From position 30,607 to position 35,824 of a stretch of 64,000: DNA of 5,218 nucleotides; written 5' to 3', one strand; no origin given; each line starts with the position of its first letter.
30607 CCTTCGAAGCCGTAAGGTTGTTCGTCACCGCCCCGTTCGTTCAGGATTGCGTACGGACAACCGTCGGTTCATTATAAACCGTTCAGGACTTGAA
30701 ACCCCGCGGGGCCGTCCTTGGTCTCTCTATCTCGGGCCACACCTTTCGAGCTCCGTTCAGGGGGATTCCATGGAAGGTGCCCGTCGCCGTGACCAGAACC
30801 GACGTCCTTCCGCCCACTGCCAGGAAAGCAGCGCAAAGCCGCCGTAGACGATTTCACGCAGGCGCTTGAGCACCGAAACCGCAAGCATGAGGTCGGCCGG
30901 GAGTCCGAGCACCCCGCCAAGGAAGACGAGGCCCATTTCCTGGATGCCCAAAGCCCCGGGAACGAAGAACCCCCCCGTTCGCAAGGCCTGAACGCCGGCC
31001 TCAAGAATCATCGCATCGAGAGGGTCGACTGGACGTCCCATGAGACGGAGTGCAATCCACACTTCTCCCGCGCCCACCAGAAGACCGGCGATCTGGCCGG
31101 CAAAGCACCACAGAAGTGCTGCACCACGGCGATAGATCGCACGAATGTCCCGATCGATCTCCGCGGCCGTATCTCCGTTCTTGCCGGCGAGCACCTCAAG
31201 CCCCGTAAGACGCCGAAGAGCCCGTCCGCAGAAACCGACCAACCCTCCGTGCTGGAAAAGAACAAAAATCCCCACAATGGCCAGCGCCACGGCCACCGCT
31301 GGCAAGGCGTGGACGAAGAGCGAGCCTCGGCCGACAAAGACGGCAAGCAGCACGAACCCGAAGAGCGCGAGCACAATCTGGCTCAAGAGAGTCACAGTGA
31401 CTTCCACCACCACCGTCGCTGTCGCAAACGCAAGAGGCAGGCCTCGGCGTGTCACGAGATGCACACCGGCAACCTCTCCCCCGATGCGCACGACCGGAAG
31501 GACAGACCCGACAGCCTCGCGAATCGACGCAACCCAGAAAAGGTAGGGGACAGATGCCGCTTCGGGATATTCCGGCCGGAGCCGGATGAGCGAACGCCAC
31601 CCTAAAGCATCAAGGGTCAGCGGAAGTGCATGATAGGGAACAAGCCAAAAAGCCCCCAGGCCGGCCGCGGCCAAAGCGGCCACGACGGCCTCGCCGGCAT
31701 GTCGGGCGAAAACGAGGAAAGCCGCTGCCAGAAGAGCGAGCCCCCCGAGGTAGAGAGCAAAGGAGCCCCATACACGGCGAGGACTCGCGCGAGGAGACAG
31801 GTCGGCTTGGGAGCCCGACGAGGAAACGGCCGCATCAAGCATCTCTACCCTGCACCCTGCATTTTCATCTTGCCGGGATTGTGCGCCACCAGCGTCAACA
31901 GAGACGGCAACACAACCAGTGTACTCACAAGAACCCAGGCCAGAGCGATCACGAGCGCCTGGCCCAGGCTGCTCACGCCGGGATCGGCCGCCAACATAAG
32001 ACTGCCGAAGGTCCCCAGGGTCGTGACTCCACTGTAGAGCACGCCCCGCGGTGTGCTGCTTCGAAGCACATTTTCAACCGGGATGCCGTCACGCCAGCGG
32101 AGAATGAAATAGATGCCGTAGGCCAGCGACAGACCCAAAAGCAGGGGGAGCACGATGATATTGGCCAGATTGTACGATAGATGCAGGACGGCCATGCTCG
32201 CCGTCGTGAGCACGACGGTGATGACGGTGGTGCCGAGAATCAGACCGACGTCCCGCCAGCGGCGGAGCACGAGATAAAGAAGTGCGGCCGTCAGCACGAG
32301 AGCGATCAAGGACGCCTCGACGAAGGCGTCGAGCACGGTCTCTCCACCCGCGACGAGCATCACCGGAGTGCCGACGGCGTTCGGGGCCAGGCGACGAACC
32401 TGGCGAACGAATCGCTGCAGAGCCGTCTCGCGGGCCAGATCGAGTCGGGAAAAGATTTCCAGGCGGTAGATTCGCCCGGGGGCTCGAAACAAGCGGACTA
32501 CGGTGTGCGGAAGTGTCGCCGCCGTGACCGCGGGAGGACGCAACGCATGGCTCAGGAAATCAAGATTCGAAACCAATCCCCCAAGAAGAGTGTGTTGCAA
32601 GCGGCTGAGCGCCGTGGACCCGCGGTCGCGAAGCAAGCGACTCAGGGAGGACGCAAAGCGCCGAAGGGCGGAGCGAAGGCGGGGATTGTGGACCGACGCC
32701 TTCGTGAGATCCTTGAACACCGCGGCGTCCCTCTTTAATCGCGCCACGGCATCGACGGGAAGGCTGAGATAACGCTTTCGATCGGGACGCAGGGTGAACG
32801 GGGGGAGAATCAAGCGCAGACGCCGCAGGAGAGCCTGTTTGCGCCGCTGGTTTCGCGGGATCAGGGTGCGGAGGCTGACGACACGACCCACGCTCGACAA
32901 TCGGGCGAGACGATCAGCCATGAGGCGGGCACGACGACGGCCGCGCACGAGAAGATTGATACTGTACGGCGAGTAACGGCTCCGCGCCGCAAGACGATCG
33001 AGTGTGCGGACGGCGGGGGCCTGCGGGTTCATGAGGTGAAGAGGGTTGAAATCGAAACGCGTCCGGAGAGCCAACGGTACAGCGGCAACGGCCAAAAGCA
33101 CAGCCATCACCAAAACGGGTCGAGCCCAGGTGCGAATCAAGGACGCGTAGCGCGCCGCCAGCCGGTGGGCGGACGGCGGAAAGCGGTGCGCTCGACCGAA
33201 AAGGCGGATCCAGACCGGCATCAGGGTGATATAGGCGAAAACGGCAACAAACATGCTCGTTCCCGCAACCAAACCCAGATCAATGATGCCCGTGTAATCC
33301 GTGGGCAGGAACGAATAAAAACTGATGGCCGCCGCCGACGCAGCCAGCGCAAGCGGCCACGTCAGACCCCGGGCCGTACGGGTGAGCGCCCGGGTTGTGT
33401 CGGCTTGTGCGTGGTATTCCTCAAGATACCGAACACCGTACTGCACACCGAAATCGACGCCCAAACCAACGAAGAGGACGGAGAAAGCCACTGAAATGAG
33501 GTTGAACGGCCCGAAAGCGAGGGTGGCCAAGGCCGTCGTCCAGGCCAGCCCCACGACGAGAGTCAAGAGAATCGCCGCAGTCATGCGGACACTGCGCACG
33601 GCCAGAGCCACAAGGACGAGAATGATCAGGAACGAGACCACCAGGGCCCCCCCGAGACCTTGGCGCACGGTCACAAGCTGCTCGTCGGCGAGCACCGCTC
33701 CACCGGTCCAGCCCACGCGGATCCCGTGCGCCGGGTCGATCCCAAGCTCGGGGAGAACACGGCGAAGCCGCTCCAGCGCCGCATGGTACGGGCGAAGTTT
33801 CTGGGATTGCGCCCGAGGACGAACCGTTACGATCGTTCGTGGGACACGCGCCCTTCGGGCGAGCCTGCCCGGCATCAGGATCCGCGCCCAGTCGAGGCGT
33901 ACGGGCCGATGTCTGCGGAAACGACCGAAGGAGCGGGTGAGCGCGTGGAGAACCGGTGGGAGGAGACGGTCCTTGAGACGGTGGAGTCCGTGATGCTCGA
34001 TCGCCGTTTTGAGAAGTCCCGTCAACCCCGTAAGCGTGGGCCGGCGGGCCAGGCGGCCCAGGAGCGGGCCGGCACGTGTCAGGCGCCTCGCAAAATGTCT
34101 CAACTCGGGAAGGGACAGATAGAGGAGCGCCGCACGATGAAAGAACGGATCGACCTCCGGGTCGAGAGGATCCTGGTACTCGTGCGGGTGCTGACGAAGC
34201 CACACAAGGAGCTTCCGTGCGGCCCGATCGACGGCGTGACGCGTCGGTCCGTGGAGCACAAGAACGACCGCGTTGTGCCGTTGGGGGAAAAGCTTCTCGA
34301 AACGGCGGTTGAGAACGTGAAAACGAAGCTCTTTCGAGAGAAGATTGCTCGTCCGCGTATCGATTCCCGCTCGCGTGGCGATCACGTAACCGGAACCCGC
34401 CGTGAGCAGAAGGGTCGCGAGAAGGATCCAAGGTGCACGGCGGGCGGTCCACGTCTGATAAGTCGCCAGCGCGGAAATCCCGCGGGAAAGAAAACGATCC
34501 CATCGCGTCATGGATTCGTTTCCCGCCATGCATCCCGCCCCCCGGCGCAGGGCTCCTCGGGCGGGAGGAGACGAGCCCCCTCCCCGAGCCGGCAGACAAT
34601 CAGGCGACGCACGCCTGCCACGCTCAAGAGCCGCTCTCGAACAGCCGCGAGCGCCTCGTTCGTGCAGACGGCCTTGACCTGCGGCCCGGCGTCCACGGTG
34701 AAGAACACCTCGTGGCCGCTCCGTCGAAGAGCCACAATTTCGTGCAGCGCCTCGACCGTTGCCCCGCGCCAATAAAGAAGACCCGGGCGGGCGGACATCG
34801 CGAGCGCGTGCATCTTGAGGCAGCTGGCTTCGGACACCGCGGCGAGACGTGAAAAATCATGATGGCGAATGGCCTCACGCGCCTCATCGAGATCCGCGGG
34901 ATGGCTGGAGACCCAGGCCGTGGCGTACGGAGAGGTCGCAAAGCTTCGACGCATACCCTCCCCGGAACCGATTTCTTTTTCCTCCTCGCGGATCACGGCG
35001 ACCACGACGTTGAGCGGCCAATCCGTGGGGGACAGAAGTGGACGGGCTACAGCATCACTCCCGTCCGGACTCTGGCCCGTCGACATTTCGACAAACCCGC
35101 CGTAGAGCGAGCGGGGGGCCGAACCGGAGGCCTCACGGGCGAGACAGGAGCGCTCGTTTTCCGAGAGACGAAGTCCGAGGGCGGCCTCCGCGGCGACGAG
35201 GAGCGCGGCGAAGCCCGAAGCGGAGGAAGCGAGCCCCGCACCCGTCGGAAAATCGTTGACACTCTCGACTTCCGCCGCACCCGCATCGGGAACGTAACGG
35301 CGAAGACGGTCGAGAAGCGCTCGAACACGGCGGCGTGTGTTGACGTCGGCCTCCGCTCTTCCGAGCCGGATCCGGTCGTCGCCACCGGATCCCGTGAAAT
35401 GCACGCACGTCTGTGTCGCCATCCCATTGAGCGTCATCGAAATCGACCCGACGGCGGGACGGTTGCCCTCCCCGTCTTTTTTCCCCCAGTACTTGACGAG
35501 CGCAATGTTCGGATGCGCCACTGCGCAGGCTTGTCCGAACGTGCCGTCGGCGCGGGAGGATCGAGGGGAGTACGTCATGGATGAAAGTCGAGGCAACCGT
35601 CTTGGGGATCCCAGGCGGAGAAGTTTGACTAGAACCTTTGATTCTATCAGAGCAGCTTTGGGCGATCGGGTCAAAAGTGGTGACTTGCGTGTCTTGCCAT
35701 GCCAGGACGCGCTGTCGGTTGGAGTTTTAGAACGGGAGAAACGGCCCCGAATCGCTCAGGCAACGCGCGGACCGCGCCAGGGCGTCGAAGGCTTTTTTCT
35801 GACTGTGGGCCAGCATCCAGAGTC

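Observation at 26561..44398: Mevalonate-pathway genes are interleaved with, and start/stop-coupled to, hopanoid (hpn) genes in one supercluster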

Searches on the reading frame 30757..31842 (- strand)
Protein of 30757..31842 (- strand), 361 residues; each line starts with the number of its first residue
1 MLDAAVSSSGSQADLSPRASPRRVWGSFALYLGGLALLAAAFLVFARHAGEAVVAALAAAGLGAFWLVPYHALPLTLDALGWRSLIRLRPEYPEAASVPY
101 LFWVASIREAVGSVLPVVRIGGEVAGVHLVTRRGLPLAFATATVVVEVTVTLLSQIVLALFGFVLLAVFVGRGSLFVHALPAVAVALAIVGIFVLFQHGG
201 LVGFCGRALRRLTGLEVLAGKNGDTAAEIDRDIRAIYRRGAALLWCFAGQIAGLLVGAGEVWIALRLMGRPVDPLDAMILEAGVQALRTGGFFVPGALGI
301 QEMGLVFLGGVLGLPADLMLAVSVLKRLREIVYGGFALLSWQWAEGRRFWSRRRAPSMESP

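Call 4: search_protein_families(library=ncbifam, proteins=[window:30757-31842:-], max_evalue=0.00001)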
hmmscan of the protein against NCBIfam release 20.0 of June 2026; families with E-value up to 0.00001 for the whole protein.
window:30757-31842:- (361 aa): 1 family
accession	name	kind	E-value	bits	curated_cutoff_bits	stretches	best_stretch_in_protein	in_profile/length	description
TIGR03476.1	HpnL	subfamily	5.6e-76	255.9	195.65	1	31-345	6-318/318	putative membrane protein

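Call 10: find_encoding_contigs(protein=window:30757-31842:-, flank=10000, max_places=6)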
Protein window:30757-31842:- (361 aa): 23 contigs read that carry it; 6 places shown.
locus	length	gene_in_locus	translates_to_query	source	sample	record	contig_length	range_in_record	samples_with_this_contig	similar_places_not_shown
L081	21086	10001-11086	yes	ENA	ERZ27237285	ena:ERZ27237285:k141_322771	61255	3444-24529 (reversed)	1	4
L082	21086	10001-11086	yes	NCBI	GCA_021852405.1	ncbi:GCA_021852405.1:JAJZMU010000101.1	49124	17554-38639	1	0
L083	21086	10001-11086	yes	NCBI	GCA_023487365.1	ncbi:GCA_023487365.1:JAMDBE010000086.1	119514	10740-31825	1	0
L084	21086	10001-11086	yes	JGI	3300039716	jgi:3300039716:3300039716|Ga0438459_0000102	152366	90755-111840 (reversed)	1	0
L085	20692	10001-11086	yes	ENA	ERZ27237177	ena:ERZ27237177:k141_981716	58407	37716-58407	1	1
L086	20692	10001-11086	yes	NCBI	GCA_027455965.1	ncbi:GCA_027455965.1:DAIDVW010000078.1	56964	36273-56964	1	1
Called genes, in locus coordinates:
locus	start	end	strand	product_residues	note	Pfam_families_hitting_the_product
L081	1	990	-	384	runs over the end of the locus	PF13506:Glyco_transf_21, PF00535:Glycos_transf_2 (weak), PF13641:Glyco_tranf_2_3, PF13632:Glyco_trans_2_3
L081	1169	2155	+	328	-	PF01073:3Beta_HSD, PF01370:Epimerase, PF05368:NmrA, PF07993:NAD_binding_4, PF13460:NAD_binding_10, PF16363:GDP_Man_Dehyd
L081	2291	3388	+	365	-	PF00494:SQS_PSY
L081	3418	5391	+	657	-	PF00432:Prenyltrans (faint), PF13249:SQHop_cyclase_N, PF09492:Pec_lyase (faint), PF13243:SQHop_cyclase_C, PF07678:TED_complement (weak)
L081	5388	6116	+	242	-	PF01048:PNP_UDP_1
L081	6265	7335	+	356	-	PF22700:MVD-like_N, PF00288:GHMP_kinases_N, PF18376:MDD_C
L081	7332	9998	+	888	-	PF03176:MMPL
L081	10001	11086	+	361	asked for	PF03706:LPG_synthase_TM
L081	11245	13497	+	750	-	PF00368:HMG-CoA_red, PF00288:GHMP_kinases_N, PF08544:GHMP_kinases_C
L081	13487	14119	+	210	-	PF00293:NUDIX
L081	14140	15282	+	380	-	PF04055:Radical_SAM, PF11946:DUF3463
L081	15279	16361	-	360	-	-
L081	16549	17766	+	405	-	PF07690:MFS_1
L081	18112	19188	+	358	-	PF01075:Glyco_transf_9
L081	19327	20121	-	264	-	PF00535:Glycos_transf_2 (weak)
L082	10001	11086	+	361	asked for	PF03706:LPG_synthase_TM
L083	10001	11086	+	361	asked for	PF03706:LPG_synthase_TM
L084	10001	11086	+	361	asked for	PF03706:LPG_synthase_TM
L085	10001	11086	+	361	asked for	PF03706:LPG_synthase_TM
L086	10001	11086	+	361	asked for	PF03706:LPG_synthase_TM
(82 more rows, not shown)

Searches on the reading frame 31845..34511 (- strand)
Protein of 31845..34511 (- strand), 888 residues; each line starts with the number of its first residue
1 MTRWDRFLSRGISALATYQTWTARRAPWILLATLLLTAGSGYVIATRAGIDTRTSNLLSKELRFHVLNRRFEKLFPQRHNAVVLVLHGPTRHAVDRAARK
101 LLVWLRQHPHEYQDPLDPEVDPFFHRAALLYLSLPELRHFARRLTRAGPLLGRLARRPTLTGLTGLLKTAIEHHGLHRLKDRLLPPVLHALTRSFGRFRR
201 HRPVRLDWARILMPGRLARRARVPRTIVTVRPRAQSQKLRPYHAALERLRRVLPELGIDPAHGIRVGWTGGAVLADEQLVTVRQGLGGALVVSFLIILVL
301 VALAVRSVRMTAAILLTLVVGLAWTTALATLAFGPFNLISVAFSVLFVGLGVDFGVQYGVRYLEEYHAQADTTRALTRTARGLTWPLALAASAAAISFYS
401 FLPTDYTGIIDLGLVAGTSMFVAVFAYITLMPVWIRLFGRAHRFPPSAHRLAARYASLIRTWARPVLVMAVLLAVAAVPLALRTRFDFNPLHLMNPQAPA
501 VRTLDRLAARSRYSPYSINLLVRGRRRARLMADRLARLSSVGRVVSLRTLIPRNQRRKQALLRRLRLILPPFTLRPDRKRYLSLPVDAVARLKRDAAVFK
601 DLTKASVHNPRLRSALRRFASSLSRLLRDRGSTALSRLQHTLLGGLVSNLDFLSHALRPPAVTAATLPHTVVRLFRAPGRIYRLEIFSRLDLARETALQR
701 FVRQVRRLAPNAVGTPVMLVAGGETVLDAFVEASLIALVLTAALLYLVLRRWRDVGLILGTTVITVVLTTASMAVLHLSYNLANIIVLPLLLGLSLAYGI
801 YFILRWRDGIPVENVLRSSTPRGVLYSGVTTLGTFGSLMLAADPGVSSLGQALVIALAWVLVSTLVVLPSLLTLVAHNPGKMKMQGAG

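Call 4: search_protein_families(library=ncbifam, proteins=[window:31845-34511:-], max_evalue=0.00001)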
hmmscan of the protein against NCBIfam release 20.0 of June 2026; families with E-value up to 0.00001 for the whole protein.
window:31845-34511:- (888 aa): 5 families
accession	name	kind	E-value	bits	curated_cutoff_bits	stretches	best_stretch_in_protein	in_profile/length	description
TIGR03480.1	HpnN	hypoth_equivalog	1.1e-239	797.9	751.85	1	17-873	4-857/862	hopanoid biosynthesis associated RND transporter like protein HpnN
NF052374.1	HopndTporHpnN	equivalog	2.8e-191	637.8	1100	1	18-872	8-854/858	hopanoid transporter HpnN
NF045600.2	BstA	equivalog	5.3e-47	160.3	1400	2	19-557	9-564/903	sterol transporter cytoplasmic membrane protein BstA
TIGR00921.1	2A067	subfamily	1.2e-27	96.3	351.9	2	259-435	556-731/733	hydrophobe/amphiphile efflux-3 (HAE3) family transporter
TIGR00833.1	actII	subfamily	8.1e-16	57.5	874.7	1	261-506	150-404/910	MMPL family RND transporter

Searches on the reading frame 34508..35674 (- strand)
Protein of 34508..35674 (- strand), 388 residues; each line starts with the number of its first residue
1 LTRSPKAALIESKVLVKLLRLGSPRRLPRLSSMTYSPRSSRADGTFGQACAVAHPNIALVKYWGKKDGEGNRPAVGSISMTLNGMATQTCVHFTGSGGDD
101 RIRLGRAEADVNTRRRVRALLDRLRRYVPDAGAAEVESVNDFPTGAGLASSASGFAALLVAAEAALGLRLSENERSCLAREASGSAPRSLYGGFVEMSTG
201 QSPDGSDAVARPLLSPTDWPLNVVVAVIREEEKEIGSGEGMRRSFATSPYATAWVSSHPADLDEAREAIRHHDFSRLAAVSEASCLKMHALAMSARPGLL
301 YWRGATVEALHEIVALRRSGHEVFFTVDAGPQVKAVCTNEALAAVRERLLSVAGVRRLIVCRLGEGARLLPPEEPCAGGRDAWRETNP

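Call 4: search_protein_families(library=ncbifam, proteins=[window:34508-35674:-], max_evalue=0.00001)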
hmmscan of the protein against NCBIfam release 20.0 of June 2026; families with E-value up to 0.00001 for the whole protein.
window:34508-35674:- (388 aa): 4 families
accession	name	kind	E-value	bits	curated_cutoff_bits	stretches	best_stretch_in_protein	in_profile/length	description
TIGR01240.1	mevDPdecarb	equivalog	3.1e-70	236.6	171.35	1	51-349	3-300/305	diphosphomevalonate decarboxylase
NF040704.1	IPP_alt_MvaD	equivalog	1.7e-44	152.2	475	1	48-371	1-317/323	phosphomevalonate decarboxylase MvaD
NF040847.1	mev_decarb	equivalog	9e-08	31.7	560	1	50-341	37-323/350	bisphosphomevalonate decarboxylase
NF040848.1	mev_kinase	equivalog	7.7e-06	25.1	440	0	52-232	9-189/323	mevalonate-3-kinase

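Call 34: find_homologous_proteins(query=window:34508-35578:-, max_evalue=1e-60)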
Query window:34508-35578:- (356 aa): 6505 proteins with E <= 1e-60 among 8000 candidates; the best 120 are listed.
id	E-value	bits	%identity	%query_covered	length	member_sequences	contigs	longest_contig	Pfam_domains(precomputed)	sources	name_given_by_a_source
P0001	2.6e-214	729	94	100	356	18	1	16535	PF00288.33,PF18376.7,PF22700.3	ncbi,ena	-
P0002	2.7e-157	542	74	99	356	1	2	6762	PF00288.33,PF18376.7,PF22700.3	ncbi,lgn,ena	-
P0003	9.6e-155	533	76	92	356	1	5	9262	PF00288.33,PF18376.7,PF22700.3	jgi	jgi:diphosphomevalonate decarboxylase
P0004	2.3e-153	529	76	92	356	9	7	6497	PF00288.33,PF18376.7,PF22700.3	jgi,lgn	jgi:diphosphomevalonate decarboxylase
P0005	5.1e-152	524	72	98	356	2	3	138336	PF00288.33,PF18376.7,PF22700.3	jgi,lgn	jgi:diphosphomevalonate decarboxylase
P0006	1.3e-140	487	71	94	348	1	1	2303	PF00288.33,PF18376.7,PF22700.3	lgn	-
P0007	1.8e-128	447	67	91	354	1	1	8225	PF00288.33,PF18376.7,PF22700.3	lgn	-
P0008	2.6e-105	371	58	93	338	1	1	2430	PF00288.33,PF18376.7,PF22700.3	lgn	-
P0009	4.1e-105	370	59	91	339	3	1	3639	PF00288.33,PF18376.7,PF22700.3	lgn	-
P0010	1.9e-104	368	59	88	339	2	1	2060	PF00288.33,PF18376.7,PF22700.3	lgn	-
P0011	5.2e-104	366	59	92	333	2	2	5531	PF00288.33,PF18376.7,PF22700.3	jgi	jgi:diphosphomevalonate decarboxylase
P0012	7.2e-104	366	59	91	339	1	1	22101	PF00288.33,PF18376.7,PF22700.3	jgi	jgi:diphosphomevalonate decarboxylase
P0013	9.8e-104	365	56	92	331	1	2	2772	PF00288.33,PF18376.7,PF22700.3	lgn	-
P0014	1.9e-103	365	58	88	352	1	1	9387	PF00288.33,PF18376.7,PF22700.3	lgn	-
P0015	2.8e-103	364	58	90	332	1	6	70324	PF00288.33,PF18376.7,PF22700.3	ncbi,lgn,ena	-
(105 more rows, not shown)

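Call 35: find_encoding_contigs(protein=P0005, flank=10000, max_places=2)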
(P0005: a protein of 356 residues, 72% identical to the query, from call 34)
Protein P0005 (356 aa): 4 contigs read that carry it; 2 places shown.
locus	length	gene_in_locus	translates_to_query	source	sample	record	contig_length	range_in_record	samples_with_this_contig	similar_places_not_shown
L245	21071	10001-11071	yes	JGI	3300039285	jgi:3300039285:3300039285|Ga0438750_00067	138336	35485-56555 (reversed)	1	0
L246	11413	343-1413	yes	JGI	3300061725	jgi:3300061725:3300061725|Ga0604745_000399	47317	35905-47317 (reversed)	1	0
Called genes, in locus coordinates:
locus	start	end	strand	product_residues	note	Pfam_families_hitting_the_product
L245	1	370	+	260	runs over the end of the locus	PF13085:Fer2_3, PF13183:Fer4_8, PF13237:Fer4_10, PF13534:Fer4_17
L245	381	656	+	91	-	PF03937:Sdh5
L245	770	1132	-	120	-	PF00581:Rhodanese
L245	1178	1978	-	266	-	PF04794:YdjC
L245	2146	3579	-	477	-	PF04055:Radical_SAM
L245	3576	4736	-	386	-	PF13506:Glyco_transf_21, PF00535:Glycos_transf_2 (weak), PF13641:Glyco_tranf_2_3, PF13632:Glyco_trans_2_3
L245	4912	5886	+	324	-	PF01073:3Beta_HSD, PF01370:Epimerase, PF05368:NmrA, PF07993:NAD_binding_4, PF13460:NAD_binding_10, PF16363:GDP_Man_Dehyd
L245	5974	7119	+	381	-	PF00494:SQS_PSY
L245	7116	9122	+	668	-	PF00432:Prenyltrans (faint), PF09492:Pec_lyase (faint), PF13249:SQHop_cyclase_N, PF07678:TED_complement (faint), PF13243:SQHop_cyclase_C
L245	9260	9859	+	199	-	PF01048:PNP_UDP_1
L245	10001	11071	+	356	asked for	PF22700:MVD-like_N, PF00288:GHMP_kinases_N, PF18376:MDD_C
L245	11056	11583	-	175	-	-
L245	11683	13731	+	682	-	PF03176:MMPL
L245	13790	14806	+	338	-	PF03706:LPG_synthase_TM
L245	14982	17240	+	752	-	PF00368:HMG-CoA_red, PF00288:GHMP_kinases_N, PF08544:GHMP_kinases_C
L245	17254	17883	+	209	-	PF00293:NUDIX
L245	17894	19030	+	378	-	PF04055:Radical_SAM, PF11946:DUF3463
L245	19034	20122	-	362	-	PF00288:GHMP_kinases_N (weak), PF08544:GHMP_kinases_C (weak)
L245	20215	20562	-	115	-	-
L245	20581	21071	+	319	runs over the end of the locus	PF07690:MFS_1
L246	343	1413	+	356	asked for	PF22700:MVD-like_N, PF00288:GHMP_kinases_N, PF18376:MDD_C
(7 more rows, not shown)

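Call 36: find_encoding_contigs(protein=P0001, flank=10000, max_places=1)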
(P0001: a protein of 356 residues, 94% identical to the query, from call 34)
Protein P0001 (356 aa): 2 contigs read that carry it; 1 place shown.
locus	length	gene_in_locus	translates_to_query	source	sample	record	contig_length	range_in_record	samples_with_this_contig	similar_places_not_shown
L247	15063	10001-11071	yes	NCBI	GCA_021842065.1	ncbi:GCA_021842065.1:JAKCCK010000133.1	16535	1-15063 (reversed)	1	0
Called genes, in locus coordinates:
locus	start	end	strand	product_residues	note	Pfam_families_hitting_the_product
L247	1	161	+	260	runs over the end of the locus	PF13085:Fer2_3, PF13183:Fer4_8, PF13237:Fer4_10 (weak), PF13534:Fer4_17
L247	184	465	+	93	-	PF03937:Sdh5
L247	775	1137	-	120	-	PF00581:Rhodanese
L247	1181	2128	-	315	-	PF04794:YdjC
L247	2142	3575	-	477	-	PF04055:Radical_SAM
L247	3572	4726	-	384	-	PF13506:Glyco_transf_21, PF00535:Glycos_transf_2 (weak), PF13641:Glyco_tranf_2_3, PF13632:Glyco_trans_2_3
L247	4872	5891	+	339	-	PF01073:3Beta_HSD, PF01370:Epimerase, PF02719:Polysacc_synt_2 (weak), PF04321:RmlD_sub_bind, PF05368:NmrA, PF13460:NAD_binding_10, PF16363:GDP_Man_Dehyd, PF07993:NAD_binding_4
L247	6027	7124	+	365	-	PF00494:SQS_PSY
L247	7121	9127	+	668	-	PF00432:Prenyltrans (faint), PF09492:Pec_lyase (faint), PF13249:SQHop_cyclase_N, PF07678:TED_complement (faint), PF13243:SQHop_cyclase_C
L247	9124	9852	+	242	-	PF01048:PNP_UDP_1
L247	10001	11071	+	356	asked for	PF22700:MVD-like_N, PF00288:GHMP_kinases_N, PF18376:MDD_C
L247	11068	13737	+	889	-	PF03176:MMPL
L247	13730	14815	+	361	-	PF03706:LPG_synthase_TM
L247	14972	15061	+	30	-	?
